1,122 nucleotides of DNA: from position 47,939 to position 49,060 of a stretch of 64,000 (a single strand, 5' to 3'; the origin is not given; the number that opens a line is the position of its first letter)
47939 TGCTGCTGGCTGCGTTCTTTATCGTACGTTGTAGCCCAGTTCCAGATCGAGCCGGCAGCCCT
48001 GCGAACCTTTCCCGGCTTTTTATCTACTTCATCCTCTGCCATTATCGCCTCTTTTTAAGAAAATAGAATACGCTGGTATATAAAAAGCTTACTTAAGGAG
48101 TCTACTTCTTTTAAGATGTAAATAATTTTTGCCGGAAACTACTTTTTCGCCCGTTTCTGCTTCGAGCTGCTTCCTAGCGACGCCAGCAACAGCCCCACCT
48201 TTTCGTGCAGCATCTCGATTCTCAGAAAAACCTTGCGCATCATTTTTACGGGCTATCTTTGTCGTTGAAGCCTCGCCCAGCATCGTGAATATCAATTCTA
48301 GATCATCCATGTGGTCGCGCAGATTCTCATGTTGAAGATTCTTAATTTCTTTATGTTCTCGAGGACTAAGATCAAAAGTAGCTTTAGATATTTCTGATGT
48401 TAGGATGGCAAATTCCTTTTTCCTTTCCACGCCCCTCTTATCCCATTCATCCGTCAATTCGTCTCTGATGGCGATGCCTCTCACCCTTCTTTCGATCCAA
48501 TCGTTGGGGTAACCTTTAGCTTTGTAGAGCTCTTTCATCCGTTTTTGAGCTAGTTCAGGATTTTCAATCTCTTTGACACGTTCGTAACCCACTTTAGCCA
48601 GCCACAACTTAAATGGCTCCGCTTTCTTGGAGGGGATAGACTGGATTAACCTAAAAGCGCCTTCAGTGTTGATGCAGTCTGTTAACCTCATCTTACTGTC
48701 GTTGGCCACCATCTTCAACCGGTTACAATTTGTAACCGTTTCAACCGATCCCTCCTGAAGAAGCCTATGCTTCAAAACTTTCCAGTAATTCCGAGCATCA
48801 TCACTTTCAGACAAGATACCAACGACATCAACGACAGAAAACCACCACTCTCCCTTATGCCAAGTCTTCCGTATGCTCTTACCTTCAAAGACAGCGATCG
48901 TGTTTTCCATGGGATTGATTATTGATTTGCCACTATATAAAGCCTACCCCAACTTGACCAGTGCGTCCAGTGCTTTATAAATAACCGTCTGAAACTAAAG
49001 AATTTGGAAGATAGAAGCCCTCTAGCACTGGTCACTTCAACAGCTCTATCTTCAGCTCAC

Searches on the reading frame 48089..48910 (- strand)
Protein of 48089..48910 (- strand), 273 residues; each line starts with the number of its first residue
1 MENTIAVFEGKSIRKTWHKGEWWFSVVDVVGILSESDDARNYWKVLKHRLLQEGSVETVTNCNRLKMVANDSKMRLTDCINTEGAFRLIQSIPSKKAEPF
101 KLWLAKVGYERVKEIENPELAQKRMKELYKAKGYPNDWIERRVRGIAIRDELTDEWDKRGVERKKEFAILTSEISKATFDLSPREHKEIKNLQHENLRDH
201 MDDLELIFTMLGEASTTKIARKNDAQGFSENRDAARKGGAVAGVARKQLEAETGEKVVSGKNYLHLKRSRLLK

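Call 61: search_protein_families(library=pfam, proteins=[window:48089-48910:-], max_evalue=0.01)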
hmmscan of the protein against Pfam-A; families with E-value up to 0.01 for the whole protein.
window:48089-48910:- (273 aa): 1 family
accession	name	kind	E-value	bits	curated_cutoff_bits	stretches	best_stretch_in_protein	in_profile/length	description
PF02498.22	Bro-N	-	2.4e-13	50.9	25.6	1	13-106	2-92/96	BRO family, N-terminal domain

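Call 72: find_related_loci(query=window:48089-48910:-, collection=viral_contigs, flank=3000)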
Query window:48089-48910:- (273 aa) in viral_contigs; peptide patterns used: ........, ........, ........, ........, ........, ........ (x = any residue, [..] = any of these).
10 stretches matched a pattern, but none encodes a relative of the query by tblastn (E <= 1e-3).

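Call 81: search_protein_families(library=padloc, proteins=[window:48089-48910:-], max_evalue=0.001)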
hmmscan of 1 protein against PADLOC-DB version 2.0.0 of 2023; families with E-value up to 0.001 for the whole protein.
window:48089-48910:- (273 aa): 2 families
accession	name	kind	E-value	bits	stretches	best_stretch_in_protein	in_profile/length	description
PDLC04920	PDC-S13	-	4.1e-120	398.4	1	2-268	2-271/286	-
PDLC04841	PDC-S04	-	1.2e-22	79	1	3-106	5-112/292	-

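Call 82: search_protein_families(library=ncbifam, proteins=[window:48089-48910:-], max_evalue=0.01)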
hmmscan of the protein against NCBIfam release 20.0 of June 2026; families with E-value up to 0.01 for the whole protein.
window:48089-48910:- (273 aa): 0 families
